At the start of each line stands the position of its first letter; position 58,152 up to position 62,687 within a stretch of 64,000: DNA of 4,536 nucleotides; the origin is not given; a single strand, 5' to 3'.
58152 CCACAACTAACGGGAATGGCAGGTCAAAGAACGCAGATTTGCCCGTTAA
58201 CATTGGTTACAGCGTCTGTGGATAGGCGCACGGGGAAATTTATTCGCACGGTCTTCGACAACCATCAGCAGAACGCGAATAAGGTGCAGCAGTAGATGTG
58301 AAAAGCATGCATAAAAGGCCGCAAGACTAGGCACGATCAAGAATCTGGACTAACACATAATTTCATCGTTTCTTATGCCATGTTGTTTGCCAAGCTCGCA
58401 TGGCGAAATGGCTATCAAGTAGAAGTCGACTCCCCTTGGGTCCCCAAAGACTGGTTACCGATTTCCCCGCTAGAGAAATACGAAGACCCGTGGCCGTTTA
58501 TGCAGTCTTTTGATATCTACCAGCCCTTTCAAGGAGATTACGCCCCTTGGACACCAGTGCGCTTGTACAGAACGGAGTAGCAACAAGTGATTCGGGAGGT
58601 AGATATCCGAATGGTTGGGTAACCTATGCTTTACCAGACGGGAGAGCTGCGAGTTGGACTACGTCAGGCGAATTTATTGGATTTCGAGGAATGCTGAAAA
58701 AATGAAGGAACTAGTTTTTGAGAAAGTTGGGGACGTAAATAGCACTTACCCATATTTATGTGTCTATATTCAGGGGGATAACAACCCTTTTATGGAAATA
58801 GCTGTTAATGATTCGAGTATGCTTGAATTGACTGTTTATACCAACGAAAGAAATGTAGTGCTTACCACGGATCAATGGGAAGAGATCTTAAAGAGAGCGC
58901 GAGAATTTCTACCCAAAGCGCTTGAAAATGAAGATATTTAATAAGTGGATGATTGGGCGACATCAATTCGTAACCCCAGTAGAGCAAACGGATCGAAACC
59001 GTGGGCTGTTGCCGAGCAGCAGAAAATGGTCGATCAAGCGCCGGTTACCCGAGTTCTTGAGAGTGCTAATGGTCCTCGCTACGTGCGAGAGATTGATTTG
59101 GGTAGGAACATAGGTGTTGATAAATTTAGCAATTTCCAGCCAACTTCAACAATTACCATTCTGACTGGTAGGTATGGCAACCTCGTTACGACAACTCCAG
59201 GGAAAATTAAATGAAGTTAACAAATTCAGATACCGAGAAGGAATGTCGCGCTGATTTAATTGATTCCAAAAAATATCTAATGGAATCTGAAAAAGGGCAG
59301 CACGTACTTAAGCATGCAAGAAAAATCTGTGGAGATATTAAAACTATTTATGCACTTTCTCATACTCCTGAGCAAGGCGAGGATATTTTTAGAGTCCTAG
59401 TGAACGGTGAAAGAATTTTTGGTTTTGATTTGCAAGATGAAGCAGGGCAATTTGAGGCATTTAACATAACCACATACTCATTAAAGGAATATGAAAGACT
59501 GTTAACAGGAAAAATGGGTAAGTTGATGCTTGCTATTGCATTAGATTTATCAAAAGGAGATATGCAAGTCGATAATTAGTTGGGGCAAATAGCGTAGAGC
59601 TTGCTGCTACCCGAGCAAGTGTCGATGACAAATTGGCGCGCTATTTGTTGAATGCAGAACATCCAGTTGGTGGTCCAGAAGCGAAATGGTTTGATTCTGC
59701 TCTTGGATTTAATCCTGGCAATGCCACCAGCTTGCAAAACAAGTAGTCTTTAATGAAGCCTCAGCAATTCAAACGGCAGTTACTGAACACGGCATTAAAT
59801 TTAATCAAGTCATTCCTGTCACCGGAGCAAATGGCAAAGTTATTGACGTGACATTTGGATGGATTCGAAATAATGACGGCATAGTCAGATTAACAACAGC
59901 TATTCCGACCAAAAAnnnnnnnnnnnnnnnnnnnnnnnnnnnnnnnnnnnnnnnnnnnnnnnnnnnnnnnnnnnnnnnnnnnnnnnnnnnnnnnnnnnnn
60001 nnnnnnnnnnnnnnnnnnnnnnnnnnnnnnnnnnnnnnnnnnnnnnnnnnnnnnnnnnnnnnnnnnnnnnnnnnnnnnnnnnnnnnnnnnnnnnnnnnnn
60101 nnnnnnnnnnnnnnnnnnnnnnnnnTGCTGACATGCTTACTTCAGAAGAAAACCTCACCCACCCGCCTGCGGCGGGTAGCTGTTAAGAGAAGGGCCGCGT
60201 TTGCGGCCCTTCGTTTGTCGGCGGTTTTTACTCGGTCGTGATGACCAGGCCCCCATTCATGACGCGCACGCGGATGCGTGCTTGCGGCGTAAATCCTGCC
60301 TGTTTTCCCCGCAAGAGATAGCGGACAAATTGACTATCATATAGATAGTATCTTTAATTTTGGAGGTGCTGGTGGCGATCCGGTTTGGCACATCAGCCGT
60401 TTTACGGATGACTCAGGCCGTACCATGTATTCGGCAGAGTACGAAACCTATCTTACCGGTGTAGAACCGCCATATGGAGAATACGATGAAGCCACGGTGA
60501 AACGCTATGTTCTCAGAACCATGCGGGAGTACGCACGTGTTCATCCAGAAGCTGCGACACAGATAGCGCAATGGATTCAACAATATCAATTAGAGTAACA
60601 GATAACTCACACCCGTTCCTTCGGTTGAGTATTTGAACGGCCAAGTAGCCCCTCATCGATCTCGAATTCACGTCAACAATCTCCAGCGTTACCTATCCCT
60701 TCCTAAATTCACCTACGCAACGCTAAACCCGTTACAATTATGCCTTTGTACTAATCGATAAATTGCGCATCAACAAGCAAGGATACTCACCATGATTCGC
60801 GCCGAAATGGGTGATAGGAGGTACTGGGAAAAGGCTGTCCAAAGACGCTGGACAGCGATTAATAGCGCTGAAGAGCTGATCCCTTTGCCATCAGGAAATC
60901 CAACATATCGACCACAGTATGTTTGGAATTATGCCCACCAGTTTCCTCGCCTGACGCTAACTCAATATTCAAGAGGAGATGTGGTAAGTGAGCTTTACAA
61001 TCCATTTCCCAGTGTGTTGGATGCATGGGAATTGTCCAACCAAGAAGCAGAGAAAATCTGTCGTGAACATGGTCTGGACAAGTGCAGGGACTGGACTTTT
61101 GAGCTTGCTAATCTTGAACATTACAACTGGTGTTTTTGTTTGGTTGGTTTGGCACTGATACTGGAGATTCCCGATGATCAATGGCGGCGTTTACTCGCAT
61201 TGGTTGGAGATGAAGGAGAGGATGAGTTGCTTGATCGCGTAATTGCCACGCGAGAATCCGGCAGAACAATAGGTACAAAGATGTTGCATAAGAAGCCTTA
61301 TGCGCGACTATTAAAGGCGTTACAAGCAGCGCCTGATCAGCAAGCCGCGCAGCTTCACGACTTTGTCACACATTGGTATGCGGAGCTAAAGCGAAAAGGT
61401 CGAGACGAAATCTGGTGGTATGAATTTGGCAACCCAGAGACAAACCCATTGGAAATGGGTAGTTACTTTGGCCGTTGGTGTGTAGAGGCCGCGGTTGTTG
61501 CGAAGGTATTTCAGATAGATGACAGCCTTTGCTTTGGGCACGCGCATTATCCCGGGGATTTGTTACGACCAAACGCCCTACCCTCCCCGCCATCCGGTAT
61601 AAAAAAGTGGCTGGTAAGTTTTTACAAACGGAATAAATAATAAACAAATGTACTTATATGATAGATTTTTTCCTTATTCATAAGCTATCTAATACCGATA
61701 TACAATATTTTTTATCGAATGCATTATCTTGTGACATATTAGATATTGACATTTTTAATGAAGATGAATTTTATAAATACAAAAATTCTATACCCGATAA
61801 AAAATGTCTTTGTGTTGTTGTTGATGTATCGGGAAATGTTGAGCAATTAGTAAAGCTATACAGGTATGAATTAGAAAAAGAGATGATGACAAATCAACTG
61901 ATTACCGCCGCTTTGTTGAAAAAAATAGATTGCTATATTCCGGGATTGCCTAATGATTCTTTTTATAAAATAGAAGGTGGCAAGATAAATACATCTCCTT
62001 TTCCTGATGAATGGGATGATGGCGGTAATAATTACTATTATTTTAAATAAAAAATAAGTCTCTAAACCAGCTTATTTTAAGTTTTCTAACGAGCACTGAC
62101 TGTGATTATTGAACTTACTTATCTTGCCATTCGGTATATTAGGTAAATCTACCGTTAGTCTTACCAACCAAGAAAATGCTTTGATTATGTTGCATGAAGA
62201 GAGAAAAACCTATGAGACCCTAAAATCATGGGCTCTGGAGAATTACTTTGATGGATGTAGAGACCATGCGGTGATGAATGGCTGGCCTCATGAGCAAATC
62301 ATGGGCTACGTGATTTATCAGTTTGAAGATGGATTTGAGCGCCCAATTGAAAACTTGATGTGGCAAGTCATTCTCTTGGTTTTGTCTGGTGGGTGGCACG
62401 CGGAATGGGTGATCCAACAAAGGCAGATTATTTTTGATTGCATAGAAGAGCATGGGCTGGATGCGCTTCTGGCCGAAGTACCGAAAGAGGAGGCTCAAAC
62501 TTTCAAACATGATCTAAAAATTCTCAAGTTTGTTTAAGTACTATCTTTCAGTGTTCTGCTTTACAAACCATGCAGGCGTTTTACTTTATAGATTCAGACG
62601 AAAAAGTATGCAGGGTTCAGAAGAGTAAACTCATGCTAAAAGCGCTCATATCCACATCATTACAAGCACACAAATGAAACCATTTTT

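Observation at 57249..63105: IS3-scarred, low-GC array of ATGA-coupled small ORF pairs resembling orphan toxin-C-terminus/immunity cassettes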

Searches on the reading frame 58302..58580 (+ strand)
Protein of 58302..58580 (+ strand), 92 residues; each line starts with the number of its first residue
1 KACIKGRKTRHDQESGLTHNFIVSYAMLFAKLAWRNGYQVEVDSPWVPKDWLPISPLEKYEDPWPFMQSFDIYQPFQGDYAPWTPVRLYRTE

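Call 22: search_protein_families(library=ncbifam, max_evalue=0.1, proteins=[window:58302-58580:+])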
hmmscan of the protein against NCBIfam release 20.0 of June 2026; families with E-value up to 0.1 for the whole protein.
window:58302-58580:+ (92 aa): 0 families

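Call 50: search_protein_families(library=pfam, max_evalue=1, proteins=[window:58302-58580:+])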
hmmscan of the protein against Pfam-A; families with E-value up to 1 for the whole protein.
window:58302-58580:+ (92 aa): 1 family
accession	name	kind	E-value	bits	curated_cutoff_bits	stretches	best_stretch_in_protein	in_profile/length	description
PF15575.11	Imm49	-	5.2e-06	26.6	30.1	1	18-51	184-217/217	Immunity protein 49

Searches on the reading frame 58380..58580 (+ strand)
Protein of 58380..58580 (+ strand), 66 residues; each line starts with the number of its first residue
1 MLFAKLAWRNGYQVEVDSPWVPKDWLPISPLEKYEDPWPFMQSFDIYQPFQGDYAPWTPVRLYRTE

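Call 5: search_protein_families(library=pfam, max_evalue=0.1, proteins=[window:58380-58580:+])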
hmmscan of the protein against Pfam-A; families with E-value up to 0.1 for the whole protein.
window:58380-58580:+ (66 aa): 1 family
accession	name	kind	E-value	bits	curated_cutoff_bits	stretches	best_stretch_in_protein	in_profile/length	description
PF15575.11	Imm49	-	2.2e-05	24.6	30.1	1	3-25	195-217/217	Immunity protein 49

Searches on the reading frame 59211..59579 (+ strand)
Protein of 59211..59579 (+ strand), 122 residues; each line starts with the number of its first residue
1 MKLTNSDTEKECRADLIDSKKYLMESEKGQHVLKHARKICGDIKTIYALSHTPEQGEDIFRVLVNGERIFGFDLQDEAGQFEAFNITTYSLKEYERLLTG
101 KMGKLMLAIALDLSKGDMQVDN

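Call 5: search_protein_families(library=pfam, max_evalue=0.1, proteins=[window:59211-59579:+])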
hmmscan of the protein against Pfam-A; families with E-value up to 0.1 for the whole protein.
window:59211-59579:+ (122 aa): 0 families

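Call 12: find_encoding_contigs(protein=window:59211-59579:+, flank=10000, max_places=6)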
Protein window:59211-59579:+ (122 aa): no gene with exactly this product is on record in the collection.

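Call 22: search_protein_families(library=ncbifam, max_evalue=0.1, proteins=[window:59211-59579:+])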
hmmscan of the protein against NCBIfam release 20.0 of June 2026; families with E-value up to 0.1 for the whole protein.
window:59211-59579:+ (122 aa): 0 families

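Call 50: search_protein_families(library=pfam, max_evalue=1, proteins=[window:59211-59579:+])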
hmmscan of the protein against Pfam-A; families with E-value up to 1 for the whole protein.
window:59211-59579:+ (122 aa): 1 family
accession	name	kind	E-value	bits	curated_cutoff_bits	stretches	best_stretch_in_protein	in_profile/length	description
PF08830.15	DUF1806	-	0.11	13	27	1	64-115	57-109/112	Protein of unknown function (DUF1806)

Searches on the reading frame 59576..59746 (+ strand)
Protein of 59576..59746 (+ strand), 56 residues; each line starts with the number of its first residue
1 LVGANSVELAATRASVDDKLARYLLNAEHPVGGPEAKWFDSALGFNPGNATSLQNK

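Call 5: search_protein_families(library=pfam, max_evalue=0.1, proteins=[window:59576-59746:+])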
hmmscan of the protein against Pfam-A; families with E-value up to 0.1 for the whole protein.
window:59576-59746:+ (56 aa): 1 family
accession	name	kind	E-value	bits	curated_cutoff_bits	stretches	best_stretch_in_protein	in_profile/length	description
PF21814.2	DUF6883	-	5e-05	24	27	1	14-55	8-49/110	Domain of unknown function (DUF6883)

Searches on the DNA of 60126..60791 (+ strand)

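Call 66: search_dna_similar(query=window:60126-60791:+, collection=plasmids, mode=distant, max_rows=8)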
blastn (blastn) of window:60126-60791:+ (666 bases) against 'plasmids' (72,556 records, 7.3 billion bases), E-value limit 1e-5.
No match.

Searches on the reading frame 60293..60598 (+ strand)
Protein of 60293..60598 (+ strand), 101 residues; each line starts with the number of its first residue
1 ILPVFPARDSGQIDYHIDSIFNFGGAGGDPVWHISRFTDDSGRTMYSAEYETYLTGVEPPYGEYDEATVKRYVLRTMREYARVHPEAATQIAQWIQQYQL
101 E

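Call 22: search_protein_families(library=ncbifam, max_evalue=0.1, proteins=[window:60293-60598:+])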
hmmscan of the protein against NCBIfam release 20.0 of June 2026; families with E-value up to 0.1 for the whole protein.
window:60293-60598:+ (101 aa): 0 families

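Call 50: search_protein_families(library=pfam, max_evalue=1, proteins=[window:60293-60598:+])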
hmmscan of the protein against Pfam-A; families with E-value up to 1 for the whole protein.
window:60293-60598:+ (101 aa): 0 families

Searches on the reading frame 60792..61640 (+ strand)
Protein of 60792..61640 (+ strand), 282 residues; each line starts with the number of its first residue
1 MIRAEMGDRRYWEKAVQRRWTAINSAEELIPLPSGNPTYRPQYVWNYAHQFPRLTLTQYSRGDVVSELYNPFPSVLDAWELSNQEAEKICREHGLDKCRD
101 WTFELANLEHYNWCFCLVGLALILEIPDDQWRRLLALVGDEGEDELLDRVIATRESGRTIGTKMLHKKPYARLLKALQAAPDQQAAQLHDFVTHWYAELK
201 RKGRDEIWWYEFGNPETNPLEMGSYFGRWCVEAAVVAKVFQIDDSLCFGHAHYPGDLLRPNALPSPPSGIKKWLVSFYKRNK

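Call 7: search_protein_families(library=pfam, max_evalue=0.1, proteins=[window:60792-61640:+])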
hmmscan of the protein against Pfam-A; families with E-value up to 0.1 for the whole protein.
window:60792-61640:+ (282 aa): 3 families
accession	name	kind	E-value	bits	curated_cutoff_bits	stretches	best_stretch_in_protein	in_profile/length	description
PF08929.15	PoNi_C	-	3.1e-21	76.6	25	1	143-257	2-107/107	PoNe immunity proteins (PoNi), C-terminal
PF08928.15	PoNi_N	-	1e-07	32.5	22.4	1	3-134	1-115/117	PoNe immunity protein (PoNi), N-terminal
PF05235.19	CHAD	-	0.022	15.2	25.6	1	136-205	89-165/228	CHAD domain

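Call 11: find_encoding_contigs(protein=window:60792-61640:+, flank=10000, max_places=6)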
Protein window:60792-61640:+ (282 aa): no gene with exactly this product is on record in the collection.

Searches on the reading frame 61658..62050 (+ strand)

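Call 7: search_protein_families(library=pfam, max_evalue=0.1, proteins=[window:61658-62050:+])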
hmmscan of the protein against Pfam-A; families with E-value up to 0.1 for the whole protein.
window:61658-62050:+ (130 aa): 0 families

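Call 22: search_protein_families(library=ncbifam, max_evalue=0.1, proteins=[window:61658-62050:+])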
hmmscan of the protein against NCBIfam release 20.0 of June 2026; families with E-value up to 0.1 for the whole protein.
window:61658-62050:+ (130 aa): 1 family
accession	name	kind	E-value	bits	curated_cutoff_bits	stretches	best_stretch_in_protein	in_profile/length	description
TIGR01219.1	Pmev_kin_ERG8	equivalog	0.094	11.6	376.95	1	21-53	109-141/456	phosphomevalonate kinase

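Call 50: search_protein_families(library=pfam, max_evalue=1, proteins=[window:61658-62050:+])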
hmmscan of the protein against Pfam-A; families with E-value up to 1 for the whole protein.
window:61658-62050:+ (130 aa): 0 families

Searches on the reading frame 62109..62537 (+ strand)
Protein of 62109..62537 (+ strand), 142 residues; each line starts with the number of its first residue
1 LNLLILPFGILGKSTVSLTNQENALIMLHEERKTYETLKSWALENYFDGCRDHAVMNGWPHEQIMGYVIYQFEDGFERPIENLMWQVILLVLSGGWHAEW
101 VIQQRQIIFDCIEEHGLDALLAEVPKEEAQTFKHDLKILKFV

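Call 7: search_protein_families(library=pfam, max_evalue=0.1, proteins=[window:62109-62537:+])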
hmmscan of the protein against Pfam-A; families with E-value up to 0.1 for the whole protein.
window:62109-62537:+ (142 aa): 2 families
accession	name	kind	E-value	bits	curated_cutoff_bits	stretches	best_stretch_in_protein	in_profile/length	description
PF07999.17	RHSP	-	0.0086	16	25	1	55-122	67-140/312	Retrotransposon hot spot protein, P-loop domain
PF14426.11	Imm2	-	0.016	15.7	35.7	1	84-139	1-57/60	Immunity protein Imm2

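Call 22: search_protein_families(library=ncbifam, max_evalue=0.1, proteins=[window:62109-62537:+])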
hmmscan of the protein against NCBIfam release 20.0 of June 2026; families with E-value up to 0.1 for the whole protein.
window:62109-62537:+ (142 aa): 1 family
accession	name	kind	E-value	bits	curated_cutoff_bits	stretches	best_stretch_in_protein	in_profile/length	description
TIGR01631.1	Trypano_RHS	paralog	0.013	13.7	89.75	1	44-130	339-431/761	trypanosome RHS family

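Call 47: search_protein_families(library=pfam, alignment_id=A3, max_evalue=0.01)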
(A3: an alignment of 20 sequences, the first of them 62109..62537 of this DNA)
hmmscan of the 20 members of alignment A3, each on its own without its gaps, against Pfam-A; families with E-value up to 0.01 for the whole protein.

A. member 1, window:62109-62537:+ (142 aa): 1 family
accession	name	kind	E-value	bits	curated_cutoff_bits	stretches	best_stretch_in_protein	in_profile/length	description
PF07999.17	RHSP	-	0.0086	16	25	1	55-122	67-140/312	Retrotransposon hot spot protein, P-loop domain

B. families by the number of members that match (of 20 scanned): 3 families
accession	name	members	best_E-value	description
PF14426.11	Imm2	6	7.7e-07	Immunity protein Imm2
PF18325.7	Fas_alpha_ACP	1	0.0066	Fatty acid synthase subunit alpha Acyl carrier domain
PF07999.17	RHSP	1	0.0086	Retrotransposon hot spot protein, P-loop domain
